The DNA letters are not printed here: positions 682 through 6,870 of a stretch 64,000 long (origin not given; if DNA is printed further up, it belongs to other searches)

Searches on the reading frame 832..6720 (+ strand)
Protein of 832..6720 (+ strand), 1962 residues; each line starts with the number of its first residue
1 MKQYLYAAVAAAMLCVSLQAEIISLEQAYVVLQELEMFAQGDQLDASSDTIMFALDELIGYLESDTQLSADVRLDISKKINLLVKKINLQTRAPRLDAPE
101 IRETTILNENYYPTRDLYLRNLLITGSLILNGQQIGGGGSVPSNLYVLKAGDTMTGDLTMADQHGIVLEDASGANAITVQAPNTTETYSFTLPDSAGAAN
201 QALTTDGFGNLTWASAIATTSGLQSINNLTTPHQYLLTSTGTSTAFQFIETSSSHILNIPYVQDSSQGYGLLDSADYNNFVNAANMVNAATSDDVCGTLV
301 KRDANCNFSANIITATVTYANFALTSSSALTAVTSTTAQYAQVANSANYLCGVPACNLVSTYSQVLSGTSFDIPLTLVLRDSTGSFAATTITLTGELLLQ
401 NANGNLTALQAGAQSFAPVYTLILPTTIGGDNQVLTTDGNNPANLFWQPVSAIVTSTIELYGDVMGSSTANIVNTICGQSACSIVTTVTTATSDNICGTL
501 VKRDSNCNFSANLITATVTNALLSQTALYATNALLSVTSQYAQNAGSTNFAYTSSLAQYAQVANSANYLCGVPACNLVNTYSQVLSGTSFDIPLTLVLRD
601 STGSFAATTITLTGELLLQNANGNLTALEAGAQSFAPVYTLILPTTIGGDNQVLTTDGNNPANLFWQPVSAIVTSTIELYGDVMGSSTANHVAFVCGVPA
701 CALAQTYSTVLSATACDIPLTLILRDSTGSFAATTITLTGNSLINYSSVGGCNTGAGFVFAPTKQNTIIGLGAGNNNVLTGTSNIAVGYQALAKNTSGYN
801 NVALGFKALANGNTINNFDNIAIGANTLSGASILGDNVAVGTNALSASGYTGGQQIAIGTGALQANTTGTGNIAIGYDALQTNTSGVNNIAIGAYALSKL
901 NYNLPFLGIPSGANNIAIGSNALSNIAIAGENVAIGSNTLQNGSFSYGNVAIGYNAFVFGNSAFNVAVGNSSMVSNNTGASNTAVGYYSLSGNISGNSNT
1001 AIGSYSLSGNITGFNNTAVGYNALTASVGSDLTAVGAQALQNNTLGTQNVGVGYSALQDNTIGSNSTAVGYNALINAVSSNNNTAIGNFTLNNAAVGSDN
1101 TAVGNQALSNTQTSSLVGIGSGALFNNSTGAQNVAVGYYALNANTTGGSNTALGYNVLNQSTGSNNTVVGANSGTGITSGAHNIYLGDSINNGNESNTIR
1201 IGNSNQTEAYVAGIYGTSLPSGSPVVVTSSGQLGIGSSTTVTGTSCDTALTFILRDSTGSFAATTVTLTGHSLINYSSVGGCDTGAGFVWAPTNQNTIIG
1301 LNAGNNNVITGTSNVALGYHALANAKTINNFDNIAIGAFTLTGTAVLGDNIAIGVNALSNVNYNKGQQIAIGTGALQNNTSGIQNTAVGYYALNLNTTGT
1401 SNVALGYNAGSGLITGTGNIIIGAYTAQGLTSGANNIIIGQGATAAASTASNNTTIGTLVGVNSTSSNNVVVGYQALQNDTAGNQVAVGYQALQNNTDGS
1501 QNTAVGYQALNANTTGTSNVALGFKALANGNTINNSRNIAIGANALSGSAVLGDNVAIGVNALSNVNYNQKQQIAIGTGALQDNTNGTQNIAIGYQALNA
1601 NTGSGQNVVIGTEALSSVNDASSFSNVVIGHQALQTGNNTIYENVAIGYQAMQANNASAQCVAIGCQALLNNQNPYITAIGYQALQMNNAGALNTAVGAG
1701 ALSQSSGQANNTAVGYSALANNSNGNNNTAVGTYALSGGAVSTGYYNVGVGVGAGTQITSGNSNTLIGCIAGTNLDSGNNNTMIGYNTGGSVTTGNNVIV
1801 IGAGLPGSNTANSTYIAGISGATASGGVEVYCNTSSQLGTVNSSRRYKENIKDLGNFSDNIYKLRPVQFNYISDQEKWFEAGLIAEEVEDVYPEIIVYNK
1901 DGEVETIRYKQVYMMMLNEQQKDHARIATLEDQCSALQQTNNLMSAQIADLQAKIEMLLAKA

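Call 20: search_protein_families(library=pfam, proteins=[window:832-6720:+], max_evalue=0.001)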
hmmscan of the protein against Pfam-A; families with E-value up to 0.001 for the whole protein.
window:832-6720:+ (1962 aa): 1 family
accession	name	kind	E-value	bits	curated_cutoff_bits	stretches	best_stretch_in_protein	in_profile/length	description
PF13884.11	Peptidase_S74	-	3.1e-11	43.8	22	1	1843-1895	1-56/58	Chaperone of endosialidase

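Call 86: search_protein_families(library=ncbifam, proteins=[window:832-6720:+], max_evalue=0.01)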
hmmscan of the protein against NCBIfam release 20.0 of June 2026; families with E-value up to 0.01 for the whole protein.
window:832-6720:+ (1962 aa): 0 families
